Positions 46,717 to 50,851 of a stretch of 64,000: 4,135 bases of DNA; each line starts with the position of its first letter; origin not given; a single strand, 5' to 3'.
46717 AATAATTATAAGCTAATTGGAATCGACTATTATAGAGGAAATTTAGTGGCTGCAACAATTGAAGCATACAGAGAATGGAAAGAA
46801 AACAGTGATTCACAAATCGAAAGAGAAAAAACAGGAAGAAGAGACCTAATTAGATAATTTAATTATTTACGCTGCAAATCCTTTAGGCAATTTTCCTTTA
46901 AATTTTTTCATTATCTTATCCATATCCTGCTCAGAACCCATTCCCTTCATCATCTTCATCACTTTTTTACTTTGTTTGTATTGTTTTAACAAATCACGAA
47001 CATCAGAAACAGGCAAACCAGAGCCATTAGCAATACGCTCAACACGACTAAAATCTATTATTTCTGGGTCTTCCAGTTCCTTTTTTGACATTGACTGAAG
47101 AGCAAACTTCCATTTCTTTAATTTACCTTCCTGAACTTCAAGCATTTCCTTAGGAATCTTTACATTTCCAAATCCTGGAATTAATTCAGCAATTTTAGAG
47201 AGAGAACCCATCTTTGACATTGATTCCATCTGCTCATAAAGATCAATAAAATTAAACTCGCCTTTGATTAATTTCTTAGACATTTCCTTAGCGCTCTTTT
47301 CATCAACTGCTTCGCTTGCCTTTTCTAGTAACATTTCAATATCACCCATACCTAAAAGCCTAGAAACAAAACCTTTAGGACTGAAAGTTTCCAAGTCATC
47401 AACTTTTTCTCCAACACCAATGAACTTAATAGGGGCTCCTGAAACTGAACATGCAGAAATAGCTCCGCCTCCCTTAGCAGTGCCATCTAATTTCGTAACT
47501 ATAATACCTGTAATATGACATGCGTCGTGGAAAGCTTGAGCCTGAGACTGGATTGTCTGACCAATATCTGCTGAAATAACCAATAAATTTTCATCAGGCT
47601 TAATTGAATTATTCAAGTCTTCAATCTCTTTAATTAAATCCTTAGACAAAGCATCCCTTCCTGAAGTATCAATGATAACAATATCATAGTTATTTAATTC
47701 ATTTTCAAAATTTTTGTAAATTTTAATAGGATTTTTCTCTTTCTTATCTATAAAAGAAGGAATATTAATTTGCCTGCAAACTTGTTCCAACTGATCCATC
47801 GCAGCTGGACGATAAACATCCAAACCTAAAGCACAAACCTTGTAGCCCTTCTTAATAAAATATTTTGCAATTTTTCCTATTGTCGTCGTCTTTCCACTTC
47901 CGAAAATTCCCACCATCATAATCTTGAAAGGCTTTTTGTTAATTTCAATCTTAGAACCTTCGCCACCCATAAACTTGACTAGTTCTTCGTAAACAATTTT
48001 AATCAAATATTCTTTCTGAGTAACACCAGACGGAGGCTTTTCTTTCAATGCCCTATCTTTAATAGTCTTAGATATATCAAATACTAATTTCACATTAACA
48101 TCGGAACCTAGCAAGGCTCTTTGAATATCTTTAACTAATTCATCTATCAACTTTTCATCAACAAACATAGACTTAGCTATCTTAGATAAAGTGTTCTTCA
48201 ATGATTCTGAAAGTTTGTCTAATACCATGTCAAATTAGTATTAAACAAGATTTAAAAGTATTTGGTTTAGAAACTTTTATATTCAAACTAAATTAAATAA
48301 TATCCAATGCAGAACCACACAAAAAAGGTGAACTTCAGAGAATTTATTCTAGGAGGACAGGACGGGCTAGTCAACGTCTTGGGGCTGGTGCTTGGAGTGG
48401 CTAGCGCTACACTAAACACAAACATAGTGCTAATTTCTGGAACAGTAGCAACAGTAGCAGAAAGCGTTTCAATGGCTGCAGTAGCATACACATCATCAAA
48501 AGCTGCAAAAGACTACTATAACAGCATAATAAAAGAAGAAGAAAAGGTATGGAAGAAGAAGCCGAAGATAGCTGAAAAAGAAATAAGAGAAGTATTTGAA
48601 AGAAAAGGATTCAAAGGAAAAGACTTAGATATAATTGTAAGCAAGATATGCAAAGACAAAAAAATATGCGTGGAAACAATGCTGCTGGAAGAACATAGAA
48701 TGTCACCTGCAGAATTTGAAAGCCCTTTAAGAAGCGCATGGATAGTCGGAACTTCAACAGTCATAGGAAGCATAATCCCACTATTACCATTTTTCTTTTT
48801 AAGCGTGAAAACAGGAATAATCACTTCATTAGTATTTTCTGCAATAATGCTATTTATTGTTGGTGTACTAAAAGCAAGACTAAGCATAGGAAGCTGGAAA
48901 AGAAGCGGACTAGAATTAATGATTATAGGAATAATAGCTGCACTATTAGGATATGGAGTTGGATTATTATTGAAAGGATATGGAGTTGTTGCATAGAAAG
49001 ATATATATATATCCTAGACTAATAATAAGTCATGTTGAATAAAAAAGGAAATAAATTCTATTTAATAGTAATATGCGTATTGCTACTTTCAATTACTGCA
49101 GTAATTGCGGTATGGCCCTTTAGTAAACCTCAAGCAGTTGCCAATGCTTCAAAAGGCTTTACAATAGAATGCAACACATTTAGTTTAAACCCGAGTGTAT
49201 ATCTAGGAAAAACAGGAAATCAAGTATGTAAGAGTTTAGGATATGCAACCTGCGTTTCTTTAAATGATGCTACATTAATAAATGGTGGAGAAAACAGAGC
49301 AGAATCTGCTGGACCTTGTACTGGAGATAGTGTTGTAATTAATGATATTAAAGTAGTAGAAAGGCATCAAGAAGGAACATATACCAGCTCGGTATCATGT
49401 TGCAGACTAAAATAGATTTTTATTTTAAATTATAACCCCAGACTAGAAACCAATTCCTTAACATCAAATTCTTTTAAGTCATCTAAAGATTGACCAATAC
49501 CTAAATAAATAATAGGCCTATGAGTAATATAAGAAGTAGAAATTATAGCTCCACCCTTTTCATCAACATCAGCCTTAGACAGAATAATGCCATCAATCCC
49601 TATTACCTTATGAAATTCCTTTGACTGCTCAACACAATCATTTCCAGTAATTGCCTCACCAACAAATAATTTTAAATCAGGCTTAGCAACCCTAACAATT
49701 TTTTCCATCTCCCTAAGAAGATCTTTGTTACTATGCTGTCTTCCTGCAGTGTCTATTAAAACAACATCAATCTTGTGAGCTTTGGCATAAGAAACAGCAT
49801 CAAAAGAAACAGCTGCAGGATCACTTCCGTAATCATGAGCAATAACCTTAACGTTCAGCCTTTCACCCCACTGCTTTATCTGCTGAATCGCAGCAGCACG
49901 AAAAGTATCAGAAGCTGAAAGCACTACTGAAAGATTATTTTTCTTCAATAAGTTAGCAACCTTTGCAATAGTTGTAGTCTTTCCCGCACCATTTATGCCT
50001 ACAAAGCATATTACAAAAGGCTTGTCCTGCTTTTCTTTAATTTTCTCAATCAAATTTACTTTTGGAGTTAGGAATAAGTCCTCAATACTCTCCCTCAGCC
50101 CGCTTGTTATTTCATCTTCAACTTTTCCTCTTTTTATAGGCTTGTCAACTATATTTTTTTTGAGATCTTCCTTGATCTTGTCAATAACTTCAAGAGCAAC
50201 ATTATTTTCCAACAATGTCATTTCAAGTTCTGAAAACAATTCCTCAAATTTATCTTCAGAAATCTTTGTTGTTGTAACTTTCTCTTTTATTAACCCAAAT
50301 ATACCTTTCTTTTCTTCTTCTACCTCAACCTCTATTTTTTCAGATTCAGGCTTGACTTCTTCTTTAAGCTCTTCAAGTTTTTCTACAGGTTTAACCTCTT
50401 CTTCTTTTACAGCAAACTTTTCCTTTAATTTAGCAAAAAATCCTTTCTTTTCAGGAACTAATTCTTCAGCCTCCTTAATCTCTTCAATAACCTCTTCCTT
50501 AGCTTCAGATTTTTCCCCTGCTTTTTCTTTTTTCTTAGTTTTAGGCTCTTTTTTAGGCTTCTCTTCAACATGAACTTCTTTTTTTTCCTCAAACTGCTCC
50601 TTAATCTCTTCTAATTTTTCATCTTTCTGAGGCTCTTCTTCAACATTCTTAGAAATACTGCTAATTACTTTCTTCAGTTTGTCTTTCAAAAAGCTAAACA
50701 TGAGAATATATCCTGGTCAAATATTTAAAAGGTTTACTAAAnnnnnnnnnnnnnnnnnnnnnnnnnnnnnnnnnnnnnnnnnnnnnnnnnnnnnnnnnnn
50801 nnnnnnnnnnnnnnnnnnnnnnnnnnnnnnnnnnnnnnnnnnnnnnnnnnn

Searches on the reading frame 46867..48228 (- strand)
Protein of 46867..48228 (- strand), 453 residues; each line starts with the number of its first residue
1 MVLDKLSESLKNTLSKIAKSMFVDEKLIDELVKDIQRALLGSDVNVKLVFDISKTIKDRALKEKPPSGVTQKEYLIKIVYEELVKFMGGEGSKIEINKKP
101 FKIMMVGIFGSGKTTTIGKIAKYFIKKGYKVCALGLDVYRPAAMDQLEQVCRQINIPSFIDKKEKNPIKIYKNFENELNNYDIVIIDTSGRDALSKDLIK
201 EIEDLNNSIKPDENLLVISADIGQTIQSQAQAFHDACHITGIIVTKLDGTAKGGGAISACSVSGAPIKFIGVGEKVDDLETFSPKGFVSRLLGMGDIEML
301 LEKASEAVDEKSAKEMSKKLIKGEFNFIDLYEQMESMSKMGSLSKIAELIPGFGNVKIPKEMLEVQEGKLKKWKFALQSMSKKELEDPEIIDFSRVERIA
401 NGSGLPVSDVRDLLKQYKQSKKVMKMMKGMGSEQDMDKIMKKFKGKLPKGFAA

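Call 83: search_protein_families(library=pfam, proteins=[window:46867-48228:-], max_evalue=0.001)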
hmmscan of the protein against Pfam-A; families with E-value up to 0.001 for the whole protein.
window:46867-48228:- (453 aa): 5 families
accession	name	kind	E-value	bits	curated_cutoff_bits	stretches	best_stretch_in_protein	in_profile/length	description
PF00448.28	SRP54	-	4.1e-66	222.8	22.7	1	101-293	2-196/196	SRP54-type protein, GTPase domain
PF02978.25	SRP_SPB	-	3.9e-28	98.1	27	1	324-424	1-91/91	Signal peptide binding domain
PF02881.24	SRP54_N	-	1.4e-16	60.9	22.4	1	6-83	1-75/75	SRP54-type protein, helical bundle domain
PF01656.29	CbiA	-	8.6e-06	26.2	25.4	1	110-251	9-87/125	CobQ/CobB/MinD/ParA nucleotide binding domain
PF13614.12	AAA_31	-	0.00079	19.9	27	0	110-138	12-40/177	AAA domain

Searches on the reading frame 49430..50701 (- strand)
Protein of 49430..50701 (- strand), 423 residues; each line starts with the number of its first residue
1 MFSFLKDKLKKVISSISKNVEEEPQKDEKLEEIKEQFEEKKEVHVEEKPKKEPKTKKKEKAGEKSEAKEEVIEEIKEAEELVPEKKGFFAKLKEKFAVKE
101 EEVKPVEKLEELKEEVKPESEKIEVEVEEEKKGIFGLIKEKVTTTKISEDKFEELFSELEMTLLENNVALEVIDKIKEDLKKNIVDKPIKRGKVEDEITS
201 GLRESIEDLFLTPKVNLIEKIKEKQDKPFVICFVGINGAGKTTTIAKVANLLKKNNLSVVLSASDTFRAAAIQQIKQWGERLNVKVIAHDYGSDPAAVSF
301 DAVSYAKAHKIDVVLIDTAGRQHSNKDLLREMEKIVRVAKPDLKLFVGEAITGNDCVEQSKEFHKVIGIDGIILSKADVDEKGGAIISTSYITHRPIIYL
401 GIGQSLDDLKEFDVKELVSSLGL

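Call 83: search_protein_families(library=pfam, proteins=[window:49430-50701:-], max_evalue=0.001)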
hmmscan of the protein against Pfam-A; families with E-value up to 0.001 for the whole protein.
window:49430-50701:- (423 aa): 6 families
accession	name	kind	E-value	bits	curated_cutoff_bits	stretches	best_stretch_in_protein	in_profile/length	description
PF00448.28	SRP54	-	1.1e-71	240.9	22.7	1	228-421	1-194/196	SRP54-type protein, GTPase domain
PF02881.24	SRP54_N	-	4.9e-08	33.5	22.4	1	133-193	4-65/75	SRP54-type protein, helical bundle domain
PF13401.12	AAA_22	-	3.1e-06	28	27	1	230-337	7-109/130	AAA domain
PF13604.12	AAA_30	-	2.7e-05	24.4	27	1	229-323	19-101/191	AAA domain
PF13207.12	AAA_17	-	0.00015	22.5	27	1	234-346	1-107/136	AAA domain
PF06414.18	Zeta_toxin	-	0.00021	21.3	22.3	1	220-315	6-100/199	Zeta toxin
